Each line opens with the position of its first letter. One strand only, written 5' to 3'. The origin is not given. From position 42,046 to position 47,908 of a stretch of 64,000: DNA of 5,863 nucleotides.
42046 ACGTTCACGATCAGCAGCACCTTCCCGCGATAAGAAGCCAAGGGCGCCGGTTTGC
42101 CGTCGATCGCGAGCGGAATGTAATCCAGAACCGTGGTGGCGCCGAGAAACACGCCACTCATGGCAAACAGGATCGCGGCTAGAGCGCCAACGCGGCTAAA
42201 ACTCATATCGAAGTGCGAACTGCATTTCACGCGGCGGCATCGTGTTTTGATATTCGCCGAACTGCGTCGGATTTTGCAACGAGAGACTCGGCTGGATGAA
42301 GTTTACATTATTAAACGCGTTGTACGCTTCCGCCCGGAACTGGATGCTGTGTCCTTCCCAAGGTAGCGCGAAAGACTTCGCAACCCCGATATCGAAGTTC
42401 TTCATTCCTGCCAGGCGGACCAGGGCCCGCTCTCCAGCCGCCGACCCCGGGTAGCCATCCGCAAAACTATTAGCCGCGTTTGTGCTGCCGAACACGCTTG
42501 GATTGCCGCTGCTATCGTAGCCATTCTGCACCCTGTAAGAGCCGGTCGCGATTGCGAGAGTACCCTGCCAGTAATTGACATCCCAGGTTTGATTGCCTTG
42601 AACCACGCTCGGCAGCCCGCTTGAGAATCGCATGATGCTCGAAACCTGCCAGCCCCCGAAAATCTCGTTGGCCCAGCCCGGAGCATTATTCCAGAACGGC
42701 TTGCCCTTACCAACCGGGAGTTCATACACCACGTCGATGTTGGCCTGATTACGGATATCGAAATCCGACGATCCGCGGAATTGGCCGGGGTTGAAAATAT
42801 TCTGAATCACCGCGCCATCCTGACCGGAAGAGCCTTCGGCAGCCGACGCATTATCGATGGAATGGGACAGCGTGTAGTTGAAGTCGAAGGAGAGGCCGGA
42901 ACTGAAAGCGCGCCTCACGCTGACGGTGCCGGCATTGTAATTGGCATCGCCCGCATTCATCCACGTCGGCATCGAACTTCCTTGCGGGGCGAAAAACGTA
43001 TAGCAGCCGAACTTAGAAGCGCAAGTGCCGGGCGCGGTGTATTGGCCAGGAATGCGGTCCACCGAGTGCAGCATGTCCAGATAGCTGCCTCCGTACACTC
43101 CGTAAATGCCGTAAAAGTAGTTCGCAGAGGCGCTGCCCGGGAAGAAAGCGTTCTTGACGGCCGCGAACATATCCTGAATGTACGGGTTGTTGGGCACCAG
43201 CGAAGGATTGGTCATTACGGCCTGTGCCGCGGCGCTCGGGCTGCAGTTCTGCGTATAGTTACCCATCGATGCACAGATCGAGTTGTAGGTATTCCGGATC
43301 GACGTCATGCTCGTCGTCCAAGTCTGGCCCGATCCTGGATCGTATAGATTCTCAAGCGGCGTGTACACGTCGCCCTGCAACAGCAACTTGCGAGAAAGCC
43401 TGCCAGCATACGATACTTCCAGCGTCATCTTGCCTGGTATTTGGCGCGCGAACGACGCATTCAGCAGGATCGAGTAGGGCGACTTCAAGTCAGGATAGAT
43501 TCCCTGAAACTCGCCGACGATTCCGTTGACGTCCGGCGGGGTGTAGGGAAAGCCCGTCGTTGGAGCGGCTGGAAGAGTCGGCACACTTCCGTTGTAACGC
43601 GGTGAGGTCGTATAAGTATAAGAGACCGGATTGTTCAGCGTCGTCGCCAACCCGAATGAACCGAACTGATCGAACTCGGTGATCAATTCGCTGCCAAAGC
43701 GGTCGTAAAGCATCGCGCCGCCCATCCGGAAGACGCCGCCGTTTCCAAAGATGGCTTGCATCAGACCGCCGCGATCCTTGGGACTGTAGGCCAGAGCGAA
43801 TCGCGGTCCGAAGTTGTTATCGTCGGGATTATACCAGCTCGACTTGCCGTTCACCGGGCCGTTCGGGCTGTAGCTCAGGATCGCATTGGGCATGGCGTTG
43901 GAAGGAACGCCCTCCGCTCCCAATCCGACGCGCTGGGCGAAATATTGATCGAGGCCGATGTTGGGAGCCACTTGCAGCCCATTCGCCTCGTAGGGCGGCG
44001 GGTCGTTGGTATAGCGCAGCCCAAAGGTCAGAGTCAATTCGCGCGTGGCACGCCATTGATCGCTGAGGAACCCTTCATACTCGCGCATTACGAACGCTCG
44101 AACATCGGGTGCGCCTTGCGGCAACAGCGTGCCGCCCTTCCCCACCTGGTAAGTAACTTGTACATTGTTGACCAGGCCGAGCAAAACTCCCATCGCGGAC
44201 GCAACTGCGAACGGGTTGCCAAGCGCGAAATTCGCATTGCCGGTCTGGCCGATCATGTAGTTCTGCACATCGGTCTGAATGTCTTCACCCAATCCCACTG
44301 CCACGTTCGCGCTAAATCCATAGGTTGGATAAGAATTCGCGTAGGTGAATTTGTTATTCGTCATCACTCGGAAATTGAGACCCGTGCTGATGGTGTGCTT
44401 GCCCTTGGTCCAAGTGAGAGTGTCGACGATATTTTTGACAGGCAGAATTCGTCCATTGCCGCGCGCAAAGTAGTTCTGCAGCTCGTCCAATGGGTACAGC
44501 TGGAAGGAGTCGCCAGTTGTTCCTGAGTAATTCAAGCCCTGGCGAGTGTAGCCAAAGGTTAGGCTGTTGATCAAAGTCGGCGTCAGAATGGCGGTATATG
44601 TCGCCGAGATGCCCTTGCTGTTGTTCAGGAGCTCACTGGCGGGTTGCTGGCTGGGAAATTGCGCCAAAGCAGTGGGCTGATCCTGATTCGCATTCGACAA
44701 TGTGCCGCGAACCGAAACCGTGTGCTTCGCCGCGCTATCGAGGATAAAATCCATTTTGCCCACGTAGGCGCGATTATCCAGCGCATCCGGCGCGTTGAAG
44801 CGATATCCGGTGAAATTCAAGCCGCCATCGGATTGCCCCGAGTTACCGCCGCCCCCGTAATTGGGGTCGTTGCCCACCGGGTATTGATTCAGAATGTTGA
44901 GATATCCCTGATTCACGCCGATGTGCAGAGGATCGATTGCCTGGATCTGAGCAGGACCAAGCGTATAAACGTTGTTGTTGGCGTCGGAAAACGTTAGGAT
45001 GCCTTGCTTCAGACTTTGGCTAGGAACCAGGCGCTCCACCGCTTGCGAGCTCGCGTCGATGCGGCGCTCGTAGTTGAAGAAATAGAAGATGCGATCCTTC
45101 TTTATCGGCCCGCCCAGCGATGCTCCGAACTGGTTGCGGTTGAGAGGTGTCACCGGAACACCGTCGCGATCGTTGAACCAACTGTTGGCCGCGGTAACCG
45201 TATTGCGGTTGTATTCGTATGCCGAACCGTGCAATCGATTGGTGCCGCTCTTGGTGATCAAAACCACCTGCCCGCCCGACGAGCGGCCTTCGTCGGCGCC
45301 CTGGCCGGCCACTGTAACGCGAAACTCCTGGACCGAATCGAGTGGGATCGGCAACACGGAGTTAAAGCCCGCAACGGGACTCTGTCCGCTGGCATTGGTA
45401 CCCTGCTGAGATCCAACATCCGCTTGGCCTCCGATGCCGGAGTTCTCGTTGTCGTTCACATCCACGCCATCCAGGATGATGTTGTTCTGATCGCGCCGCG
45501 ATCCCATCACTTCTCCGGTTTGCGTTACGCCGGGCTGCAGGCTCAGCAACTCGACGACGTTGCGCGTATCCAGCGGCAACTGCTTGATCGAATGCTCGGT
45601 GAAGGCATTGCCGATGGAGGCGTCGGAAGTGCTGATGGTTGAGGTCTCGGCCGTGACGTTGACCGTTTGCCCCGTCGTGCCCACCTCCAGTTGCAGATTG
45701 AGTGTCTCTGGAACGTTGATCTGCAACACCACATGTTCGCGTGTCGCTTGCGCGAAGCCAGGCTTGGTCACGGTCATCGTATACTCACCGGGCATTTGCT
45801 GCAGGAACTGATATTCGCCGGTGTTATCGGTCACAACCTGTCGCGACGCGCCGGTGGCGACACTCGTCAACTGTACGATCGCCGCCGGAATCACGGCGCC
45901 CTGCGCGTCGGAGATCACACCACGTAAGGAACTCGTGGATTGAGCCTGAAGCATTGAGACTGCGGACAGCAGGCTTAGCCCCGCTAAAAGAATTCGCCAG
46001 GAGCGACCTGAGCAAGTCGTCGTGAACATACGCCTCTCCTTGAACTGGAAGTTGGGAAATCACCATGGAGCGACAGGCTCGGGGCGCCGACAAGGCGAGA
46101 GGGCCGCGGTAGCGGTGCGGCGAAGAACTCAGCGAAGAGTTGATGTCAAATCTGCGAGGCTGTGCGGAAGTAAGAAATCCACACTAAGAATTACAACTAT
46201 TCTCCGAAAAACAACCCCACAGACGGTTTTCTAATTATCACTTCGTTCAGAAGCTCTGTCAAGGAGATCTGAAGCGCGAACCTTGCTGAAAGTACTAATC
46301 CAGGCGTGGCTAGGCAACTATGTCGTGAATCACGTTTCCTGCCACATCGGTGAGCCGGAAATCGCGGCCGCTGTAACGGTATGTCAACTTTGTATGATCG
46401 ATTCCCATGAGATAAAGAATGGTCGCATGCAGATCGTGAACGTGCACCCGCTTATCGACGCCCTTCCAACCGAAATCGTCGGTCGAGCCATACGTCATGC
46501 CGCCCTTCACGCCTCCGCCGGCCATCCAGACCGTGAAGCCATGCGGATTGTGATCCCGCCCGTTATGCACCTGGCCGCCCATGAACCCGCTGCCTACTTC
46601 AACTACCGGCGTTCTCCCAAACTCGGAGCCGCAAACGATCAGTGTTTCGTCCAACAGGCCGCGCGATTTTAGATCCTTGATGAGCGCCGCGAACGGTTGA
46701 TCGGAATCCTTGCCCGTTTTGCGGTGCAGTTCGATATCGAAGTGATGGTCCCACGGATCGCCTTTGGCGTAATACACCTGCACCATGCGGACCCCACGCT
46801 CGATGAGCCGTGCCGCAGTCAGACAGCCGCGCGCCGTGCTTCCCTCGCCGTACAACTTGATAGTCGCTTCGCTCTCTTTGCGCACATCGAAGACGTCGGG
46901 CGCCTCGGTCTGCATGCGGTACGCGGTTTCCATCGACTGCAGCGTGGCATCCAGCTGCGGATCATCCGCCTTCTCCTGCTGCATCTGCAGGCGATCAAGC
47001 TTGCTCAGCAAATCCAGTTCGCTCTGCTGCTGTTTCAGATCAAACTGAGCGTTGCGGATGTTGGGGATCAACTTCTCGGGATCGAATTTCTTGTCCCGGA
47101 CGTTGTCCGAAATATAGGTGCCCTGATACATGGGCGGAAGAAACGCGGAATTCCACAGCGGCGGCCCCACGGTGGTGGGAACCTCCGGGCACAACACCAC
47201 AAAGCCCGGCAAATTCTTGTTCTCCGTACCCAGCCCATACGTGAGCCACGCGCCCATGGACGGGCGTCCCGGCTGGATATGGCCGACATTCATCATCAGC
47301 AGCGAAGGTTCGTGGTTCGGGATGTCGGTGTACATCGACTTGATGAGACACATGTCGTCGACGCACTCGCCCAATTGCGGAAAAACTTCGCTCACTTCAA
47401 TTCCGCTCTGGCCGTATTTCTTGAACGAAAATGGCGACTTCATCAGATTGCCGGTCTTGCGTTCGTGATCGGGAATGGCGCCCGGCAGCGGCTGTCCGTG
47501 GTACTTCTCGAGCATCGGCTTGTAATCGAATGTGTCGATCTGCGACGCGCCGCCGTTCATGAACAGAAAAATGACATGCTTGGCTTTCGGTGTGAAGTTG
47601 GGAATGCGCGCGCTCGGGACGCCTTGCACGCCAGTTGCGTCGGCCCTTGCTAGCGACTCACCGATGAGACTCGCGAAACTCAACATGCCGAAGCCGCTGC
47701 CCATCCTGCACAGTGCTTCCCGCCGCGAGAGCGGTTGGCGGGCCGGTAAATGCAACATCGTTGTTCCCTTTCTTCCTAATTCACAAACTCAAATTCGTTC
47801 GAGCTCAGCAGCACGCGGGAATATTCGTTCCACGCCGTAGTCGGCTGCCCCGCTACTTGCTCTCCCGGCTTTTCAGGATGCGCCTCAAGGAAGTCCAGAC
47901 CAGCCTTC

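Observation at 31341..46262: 15-kb gap-free unit joining an OM receptor, an ABC importer, a ureohydrolase, an orphan chelatase-like fusion and urease: candidate guanidino-compound/guanidine-to-ammonia module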

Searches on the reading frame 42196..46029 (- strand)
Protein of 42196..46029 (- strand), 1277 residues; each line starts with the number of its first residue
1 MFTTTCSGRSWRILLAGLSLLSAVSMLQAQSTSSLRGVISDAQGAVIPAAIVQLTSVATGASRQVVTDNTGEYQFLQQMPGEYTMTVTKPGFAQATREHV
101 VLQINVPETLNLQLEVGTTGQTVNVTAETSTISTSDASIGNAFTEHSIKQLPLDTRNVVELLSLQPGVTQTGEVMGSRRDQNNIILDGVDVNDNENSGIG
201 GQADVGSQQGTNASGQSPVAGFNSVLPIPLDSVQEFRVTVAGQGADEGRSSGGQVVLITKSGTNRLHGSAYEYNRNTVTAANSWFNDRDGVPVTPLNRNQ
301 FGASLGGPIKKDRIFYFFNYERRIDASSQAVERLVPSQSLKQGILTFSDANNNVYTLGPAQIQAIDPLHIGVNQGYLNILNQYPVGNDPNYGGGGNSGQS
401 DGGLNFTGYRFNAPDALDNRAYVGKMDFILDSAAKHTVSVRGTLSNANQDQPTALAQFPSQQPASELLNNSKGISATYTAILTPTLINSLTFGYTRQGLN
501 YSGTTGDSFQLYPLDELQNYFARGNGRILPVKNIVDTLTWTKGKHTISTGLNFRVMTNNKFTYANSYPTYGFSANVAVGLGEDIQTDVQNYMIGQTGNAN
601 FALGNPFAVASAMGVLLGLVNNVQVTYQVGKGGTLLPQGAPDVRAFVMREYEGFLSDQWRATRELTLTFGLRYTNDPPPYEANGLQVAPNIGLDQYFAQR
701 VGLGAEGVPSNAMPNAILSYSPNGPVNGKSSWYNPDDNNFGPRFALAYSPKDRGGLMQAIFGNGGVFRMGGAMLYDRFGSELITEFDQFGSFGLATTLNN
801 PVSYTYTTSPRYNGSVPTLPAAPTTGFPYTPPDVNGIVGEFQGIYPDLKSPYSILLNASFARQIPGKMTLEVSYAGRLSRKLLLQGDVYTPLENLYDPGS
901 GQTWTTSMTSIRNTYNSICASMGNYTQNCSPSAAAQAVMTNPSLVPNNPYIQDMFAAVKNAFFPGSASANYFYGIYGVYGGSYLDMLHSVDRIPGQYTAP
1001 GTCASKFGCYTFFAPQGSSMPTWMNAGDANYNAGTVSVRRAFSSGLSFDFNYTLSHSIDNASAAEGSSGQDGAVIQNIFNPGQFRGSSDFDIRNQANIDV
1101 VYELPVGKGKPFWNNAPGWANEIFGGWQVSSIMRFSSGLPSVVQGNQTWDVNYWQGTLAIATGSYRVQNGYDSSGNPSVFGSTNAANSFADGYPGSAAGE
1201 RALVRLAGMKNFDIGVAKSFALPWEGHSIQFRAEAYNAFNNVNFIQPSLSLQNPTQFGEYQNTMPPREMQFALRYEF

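Call 4: search_protein_families(library=pfam, proteins=[window:42196-46029:-], max_evalue=0.01)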
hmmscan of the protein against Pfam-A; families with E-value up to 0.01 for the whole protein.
window:42196-46029:- (1277 aa): 4 families
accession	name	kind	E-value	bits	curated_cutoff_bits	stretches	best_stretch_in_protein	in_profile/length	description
PF25183.1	OMP_b-brl_4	-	1.5e-132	444.2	30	1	258-1270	1-838/838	Outer membrane beta barrel domain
PF13620.12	CarboxypepD_reg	-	5.1e-19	68.9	32.3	1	34-115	1-82/82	Carboxypeptidase regulatory-like domain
PF17210.9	SdrD_B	-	5.9e-05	23.7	29.7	1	40-98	17-75/112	SdrD B-like domain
PF13715.12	CarbopepD_reg_2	-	8.6e-05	22.9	32.2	1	36-111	2-73/88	CarboxypepD_reg-like domain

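Call 5: search_protein_families(library=ncbifam, proteins=[window:42196-46029:-], max_evalue=0.01)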
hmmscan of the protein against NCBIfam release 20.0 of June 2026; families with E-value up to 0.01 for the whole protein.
window:42196-46029:- (1277 aa): 0 families

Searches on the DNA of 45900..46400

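Call 11: search_rna_families(source=window, start=45900, end=46400, threshold=evalue, max_evalue=10)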
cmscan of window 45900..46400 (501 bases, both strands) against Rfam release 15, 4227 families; matches with E-value up to 10: 1.
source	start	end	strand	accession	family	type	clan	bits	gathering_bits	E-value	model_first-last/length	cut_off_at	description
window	46271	46329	+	RF03015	Transposase-2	Gene; sRNA;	-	15.1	42.7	1.8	1-69/69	no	Transposase-2 RNA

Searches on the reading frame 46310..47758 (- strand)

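Call 73: search_protein_families(library=pfam, proteins=[window:46310-47758:-], max_evalue=0.01)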
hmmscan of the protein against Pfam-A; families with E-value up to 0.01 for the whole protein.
window:46310-47758:- (482 aa): 1 family
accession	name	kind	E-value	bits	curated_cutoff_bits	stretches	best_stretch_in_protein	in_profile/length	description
PF07394.17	DUF1501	-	3.8e-141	471.2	27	1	59-481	1-390/390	Protein of unknown function (DUF1501)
